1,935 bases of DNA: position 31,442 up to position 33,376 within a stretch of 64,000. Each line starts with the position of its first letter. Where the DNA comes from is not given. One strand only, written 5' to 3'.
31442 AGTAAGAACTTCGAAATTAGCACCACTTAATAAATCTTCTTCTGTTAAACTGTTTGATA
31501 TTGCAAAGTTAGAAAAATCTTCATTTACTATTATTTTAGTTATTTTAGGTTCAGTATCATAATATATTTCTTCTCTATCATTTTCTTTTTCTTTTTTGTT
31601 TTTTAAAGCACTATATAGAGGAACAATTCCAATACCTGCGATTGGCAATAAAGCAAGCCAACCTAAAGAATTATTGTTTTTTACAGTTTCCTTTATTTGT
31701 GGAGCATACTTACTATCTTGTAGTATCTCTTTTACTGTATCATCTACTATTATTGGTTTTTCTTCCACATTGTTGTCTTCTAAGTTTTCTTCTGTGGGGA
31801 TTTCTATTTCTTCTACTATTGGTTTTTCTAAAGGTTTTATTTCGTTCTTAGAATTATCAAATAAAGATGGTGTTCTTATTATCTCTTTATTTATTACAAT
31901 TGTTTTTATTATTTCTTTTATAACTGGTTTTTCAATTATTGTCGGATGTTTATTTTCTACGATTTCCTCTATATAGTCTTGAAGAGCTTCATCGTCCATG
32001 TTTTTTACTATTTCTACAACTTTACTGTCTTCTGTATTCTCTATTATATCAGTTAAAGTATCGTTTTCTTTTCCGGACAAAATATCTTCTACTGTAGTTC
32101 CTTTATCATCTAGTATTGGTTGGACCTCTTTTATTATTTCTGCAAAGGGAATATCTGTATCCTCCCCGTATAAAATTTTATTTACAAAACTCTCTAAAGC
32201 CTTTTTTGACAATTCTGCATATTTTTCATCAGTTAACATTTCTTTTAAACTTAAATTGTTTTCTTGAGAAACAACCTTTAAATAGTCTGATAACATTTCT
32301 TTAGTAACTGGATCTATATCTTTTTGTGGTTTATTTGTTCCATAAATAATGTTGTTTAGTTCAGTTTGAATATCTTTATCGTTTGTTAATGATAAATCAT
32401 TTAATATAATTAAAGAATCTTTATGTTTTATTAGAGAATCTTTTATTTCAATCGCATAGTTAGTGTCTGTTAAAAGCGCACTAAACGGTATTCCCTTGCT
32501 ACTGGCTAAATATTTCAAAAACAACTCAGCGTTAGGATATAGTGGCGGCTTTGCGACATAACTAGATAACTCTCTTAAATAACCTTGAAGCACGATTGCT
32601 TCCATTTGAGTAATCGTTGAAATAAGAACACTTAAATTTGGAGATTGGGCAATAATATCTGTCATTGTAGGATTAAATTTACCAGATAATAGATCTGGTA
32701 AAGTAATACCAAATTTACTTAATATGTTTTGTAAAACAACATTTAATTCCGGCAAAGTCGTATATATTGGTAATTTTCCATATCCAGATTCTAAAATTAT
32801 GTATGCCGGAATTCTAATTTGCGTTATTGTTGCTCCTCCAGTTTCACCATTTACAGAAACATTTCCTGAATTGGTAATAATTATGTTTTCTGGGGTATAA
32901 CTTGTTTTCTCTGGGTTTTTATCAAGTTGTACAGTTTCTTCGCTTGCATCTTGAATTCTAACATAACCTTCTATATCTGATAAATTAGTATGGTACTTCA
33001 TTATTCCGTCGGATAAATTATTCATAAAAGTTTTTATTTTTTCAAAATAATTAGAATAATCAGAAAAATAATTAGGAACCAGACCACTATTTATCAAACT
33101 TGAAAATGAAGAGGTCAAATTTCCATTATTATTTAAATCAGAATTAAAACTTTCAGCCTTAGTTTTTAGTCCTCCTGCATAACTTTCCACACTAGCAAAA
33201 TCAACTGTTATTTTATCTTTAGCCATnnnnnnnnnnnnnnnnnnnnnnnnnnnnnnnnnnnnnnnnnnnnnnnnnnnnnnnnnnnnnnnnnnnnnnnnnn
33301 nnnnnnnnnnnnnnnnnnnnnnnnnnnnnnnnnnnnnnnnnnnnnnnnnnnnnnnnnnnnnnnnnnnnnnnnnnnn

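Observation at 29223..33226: LXG-like N-terminus on a protein with a central and a C-terminal transmembrane segment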

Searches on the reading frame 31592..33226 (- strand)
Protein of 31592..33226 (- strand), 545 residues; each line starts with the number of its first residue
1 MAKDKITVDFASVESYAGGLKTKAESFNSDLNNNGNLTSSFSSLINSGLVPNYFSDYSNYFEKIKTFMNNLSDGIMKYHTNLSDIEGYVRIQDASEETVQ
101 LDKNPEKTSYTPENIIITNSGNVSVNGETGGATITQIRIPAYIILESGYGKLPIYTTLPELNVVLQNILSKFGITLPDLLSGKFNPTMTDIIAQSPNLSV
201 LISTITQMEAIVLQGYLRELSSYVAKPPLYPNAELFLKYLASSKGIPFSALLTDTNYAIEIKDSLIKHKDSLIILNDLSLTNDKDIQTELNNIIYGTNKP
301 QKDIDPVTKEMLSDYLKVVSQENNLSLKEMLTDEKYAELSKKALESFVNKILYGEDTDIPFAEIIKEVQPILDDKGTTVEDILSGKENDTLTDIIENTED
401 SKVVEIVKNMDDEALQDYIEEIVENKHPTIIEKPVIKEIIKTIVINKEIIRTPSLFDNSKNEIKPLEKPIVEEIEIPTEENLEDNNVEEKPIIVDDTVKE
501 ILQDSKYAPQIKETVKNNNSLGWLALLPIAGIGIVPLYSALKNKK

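Call 33: search_solved_structures(query=A3, max_evalue=10, show_alignments=2)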
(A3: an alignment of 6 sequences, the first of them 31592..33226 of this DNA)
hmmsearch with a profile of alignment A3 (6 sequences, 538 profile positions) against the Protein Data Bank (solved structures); distinct sequences matched with E-value up to 10: 2.
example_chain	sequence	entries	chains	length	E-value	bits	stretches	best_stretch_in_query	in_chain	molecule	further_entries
2kr5_A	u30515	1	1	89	0.12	14.3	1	306-347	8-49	Aflatoxin biosynthesis polyketide synthase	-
6fik_C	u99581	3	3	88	1.8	10.5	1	310-372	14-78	Polyketide synthase | Acyl carrier protein (ACP) of Non-reducing polyketide synthase CTB1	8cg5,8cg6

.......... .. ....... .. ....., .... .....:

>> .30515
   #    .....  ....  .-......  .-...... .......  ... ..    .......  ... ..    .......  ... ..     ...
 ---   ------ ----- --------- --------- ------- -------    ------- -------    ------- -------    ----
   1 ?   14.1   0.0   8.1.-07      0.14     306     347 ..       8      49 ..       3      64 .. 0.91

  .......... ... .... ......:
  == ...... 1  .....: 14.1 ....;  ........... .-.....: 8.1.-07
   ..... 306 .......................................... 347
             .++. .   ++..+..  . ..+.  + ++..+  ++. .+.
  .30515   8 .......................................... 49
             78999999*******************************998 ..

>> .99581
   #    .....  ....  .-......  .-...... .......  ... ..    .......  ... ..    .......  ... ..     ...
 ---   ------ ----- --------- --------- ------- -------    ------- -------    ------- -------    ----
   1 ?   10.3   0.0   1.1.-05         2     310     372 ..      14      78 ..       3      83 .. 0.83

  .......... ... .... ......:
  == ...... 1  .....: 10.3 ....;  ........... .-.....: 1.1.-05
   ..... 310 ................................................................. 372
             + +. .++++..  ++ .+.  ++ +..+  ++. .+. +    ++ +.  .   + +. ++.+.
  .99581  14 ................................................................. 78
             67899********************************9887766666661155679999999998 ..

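Call 36: predict_structure(alignment_id=A3)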
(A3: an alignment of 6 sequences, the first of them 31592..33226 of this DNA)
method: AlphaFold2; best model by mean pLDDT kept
length: 545 residues; sequences in the alignment: 6
mean_pLDDT: 56.9   pTM: 0.42
mean pLDDT of the five models: 56.9, 56.6, 56.3, 48.6, 48.0
residues with pLDDT >= 90: 55; 70-90: 129; 50-70: 120; < 50: 241
segments of 3 or more residues with pLDDT < 50: 1-10, 30-65, 85-161, 356-359, 428-498, 517-519, 522-545
pLDDT, mean of each block of 10 residues (from residue 1): 36 52 53 42 39 37 49 50 43 31 27 24 25 27 27 37 52 57 57 61 78 85 70 89 91 91 90 83 90 81 86 89 88 91 83 56 72 84 81 71 70 69 55 39 34 29 29 30 30 44 58 52 44 26 26
secondary structure, 60 per line:
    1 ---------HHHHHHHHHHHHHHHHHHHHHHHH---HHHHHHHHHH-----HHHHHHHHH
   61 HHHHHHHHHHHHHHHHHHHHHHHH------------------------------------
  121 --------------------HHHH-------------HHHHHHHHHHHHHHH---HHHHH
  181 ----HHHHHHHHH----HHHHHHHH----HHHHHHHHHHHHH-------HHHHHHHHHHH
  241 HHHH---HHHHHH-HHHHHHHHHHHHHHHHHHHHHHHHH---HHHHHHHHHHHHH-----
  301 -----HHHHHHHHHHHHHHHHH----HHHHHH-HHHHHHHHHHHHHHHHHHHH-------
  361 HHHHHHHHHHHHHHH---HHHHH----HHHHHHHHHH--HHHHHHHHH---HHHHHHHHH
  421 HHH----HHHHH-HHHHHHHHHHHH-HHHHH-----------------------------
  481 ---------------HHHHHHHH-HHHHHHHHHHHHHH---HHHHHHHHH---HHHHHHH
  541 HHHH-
elements in order: H10-33 H37-46 H52-84 H141-144 H158-172 H176-180 H185-193 H198-205 H210-222 H230-244 H248-253 H255-279 H283-295 H306-322 H327-332 H334-353 H361-375 H379-383 H388-397 H400-408 H412-423 H428-432 H434-445 H447-451 H496-503 H505-518 H522-530 H534-544
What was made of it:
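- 32957..33226 (-): aa 1-90: N-terminal helix-turn-helix, WXG100-superfamily-like. It has no WXG or conserved LxG motif. It ends in the invariant IEGY followed by acidic residues. AF2 helices 10-33, 37-46 and 52-84, at low pLDDT (call 36). hhalign against the 105-aa family gives prob.
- On WXG100 superfamily (N-terminal domain only): AF2 secondary structure gives H10-33, H37-46 and H52-84, though pLDDT is low (call 36).
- The hairpin has low pLDDT (36-53, call 36).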

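Call 57: fold_search(model_id=the predicted structure, library=pdb)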
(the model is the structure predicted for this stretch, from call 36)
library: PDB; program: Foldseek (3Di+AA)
matches with E <= 10: 43; with E <= 0.001: 0
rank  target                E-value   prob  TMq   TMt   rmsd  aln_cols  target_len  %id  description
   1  3e4b_A                1.7e+00  0.08  0.10  0.12  17.5       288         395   13  Crystal structure of AlgK from Pseudomonas fluorescens WCS374r (released 2009-08-25)
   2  8edo_A                2.4e+00  0.07  0.10  0.14  17.7       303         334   10  Cryo-EM structure of the full-length human NF1 dimer (released 2023-09-20)
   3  6qb5_A                3.0e+00  0.05  0.12  0.17  17.1       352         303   12  Crystal structure of the N-terminal region of human cohesin subunit STAG1 (released 2019-02-06)
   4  7kzp_S                3.2e+00  0.03  0.09  0.05  20.2       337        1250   11  Structure of the human Fanconi anaemia Core complex (released 2021-03-10)
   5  7qtt_W                4.1e+00  0.06  0.13  0.15  25.3       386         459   10  Structural organization of a late activated human spliceosome (Baqr, core region) (released 2023-05-10)
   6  3ajc                  4.3e+00  0.10  0.13  0.26  11.3       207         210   13  Structure of the MC domain of FliG (PEV), a CW-biased mutant (released 2011-05-11)
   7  8gne                  4.3e+00  0.03  0.10  0.12  20.6       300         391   15  Crystal structure of human adenosine A2A receptor in complex with an insurmountable inverse agonist, KW-6356. (released 2023-03-22)
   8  5qst_B                4.5e+00  0.04  0.13  0.17  16.8       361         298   10  PanDDA analysis group deposition -- Crystal Structure of human STAG1 in complex with Z2447286438 (released 2019-08-21)
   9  6lyq_D                4.7e+00  0.04  0.11  0.18  19.6       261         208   13  Structure of the BAM complex (released 2021-01-06)
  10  7dco_1                4.7e+00  0.04  0.11  0.08  17.2       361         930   13  Cryo-EM structure of the activated spliceosome (Bact complex) at an atomic resolution of 2.5 angstrom (released 2021-03-17)
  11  8k84_B                4.9e+00  0.08  0.11  0.25  12.4       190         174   12  De novo design protein -N3 (released 2024-07-31)
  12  5qsu_D                4.9e+00  0.03  0.09  0.13  17.4       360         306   10  PanDDA analysis group deposition -- Crystal Structure of human STAG1 in complex with Z2856434926 (released 2019-08-21)
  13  4fhr_B                5.1e+00  0.08  0.11  0.24  13.0       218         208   13  Crystal structure of the complex between the flagellar motor proteins FliG and FliM. (released 2012-08-22)
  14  7oho_BBB              5.3e+00  0.04  0.10  0.10  20.5       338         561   16  Crystal structure of AP2 FCHO2 chimera (released 2022-06-01)
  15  8rvw                  5.3e+00  0.02  0.09  0.12  21.1       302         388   12  Dark structure of the human adenosine A2A receptor bound to synthetic photoswitch "StilSwitch3" determined by serial syn (released 2025-01-08)
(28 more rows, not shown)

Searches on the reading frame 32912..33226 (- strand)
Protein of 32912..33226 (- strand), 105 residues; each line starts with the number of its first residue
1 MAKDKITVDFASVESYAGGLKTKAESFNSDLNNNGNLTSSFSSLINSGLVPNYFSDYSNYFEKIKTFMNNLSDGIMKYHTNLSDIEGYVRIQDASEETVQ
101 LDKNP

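Call 54: search_protein_families(library=pfam, alignment_id=A5, max_evalue=1)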
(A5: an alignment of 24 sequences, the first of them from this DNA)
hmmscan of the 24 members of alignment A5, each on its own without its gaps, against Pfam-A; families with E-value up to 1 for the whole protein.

A. member 1, seq(105 aa): 4 families
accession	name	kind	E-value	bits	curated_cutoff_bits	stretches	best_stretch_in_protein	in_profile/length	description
PF20590.3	DUF6791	-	0.07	13.7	25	1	30-86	84-132/149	Domain of unknown function (DUF6791)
PF16888.10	YwqH-like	-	0.081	13.6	33.7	1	19-89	42-111/123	YwqH-like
PF20894.2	Tsp36_N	-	0.13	12.7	25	1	54-99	28-70/78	Small heat shock protein Tsp36, N-terminal domain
PF12699.13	phiKZ_IP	-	0.16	11.6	27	1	4-84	121-202/387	phiKZ-like phage internal head proteins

B. families by the number of members that match (of 24 scanned): 37 families (the first 25 are shown)
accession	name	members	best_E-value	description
PF16888.10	YwqH-like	2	0.032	YwqH-like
PF04136.21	COG3_N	1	0.0018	Conserved oligomeric Golgi complex subunit 3, N-terminal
PF21121.2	Nup49_C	1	0.0026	Nucleoporin Nup49 C-terminal helical region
PF04677.20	CwfJ_C_1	1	0.0098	Protein similar to CwfJ C-terminus 1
PF03961.19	FapA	1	0.011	Flagellar Assembly Protein A beta solenoid domain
PF05791.16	Bacillus_HBL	1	0.017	Bacillus haemolytic enterotoxin (HBL)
PF11693.13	DUF2990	1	0.025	Protein of unknown function (DUF2990)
PF21774.3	NagJ_C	1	0.036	Hyaluronidase post-catalytic domain-like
PF08687.16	ASD2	1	0.042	Apx/Shroom domain ASD2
PF07579.16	DUF1548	1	0.046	Domain of Unknown Function (DUF1548)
PF02646.22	RmuC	1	0.058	RmuC family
PF19314.4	DUF5917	1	0.068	Family of unknown function (DUF5917)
PF20590.3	DUF6791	1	0.07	Domain of unknown function (DUF6791)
PF19653.4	DUF6156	1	0.07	Family of unknown function (DUF6156)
PF07798.16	CCDC90-like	1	0.08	Coiled-coil domain-containing protein 90-like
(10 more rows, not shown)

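Call 55: search_solved_structures(query=A5, max_evalue=10, show_alignments=2)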
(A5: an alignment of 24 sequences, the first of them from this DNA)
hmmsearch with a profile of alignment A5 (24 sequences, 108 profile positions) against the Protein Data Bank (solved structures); distinct sequences matched with E-value up to 10: 21.
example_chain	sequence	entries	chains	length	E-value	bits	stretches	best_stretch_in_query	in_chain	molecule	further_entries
1s94_A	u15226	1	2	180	0.00086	23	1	45-98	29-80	s-syntaxin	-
2mqa_A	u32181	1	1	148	0.004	20.9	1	6-92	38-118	Minor ampullate fibroin 1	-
1br0_A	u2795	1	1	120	0.0048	20.6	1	52-95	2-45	PROTEIN (SYNTAXIN 1-A)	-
1ez3_A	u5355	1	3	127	0.0057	20.4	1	52-95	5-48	SYNTAXIN-1A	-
4jeu_B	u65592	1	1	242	0.031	18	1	52-95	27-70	Syntaxin-1A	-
7udb_B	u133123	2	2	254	0.032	18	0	52-95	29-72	Syntaxin-1A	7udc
4jeh_B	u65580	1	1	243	0.032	18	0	52-95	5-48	Syntaxin-1A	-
6mdm_I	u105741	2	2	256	0.034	17.9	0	52-95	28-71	Syntaxin-1A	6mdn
6ip1_B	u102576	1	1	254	0.034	17.9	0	52-95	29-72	Syntaxin-1A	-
7xsj_B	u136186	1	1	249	0.035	17.8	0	52-95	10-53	Syntaxin-1A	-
9ojz_G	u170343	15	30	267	0.035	17.8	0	52-95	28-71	Syntaxin-1A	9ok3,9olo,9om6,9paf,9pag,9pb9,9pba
3c98_B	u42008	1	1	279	0.044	17.5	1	52-95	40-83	Syntaxin-1A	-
2gts_A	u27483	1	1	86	0.32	14.7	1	1-43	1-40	hypothetical protein HP0062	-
6u42_7T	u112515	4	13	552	0.41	14.4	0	52-86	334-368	DC2 | Outer dynein arm protein 1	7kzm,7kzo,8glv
3fx7_A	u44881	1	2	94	0.43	14.3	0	1-43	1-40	Putative uncharacterized protein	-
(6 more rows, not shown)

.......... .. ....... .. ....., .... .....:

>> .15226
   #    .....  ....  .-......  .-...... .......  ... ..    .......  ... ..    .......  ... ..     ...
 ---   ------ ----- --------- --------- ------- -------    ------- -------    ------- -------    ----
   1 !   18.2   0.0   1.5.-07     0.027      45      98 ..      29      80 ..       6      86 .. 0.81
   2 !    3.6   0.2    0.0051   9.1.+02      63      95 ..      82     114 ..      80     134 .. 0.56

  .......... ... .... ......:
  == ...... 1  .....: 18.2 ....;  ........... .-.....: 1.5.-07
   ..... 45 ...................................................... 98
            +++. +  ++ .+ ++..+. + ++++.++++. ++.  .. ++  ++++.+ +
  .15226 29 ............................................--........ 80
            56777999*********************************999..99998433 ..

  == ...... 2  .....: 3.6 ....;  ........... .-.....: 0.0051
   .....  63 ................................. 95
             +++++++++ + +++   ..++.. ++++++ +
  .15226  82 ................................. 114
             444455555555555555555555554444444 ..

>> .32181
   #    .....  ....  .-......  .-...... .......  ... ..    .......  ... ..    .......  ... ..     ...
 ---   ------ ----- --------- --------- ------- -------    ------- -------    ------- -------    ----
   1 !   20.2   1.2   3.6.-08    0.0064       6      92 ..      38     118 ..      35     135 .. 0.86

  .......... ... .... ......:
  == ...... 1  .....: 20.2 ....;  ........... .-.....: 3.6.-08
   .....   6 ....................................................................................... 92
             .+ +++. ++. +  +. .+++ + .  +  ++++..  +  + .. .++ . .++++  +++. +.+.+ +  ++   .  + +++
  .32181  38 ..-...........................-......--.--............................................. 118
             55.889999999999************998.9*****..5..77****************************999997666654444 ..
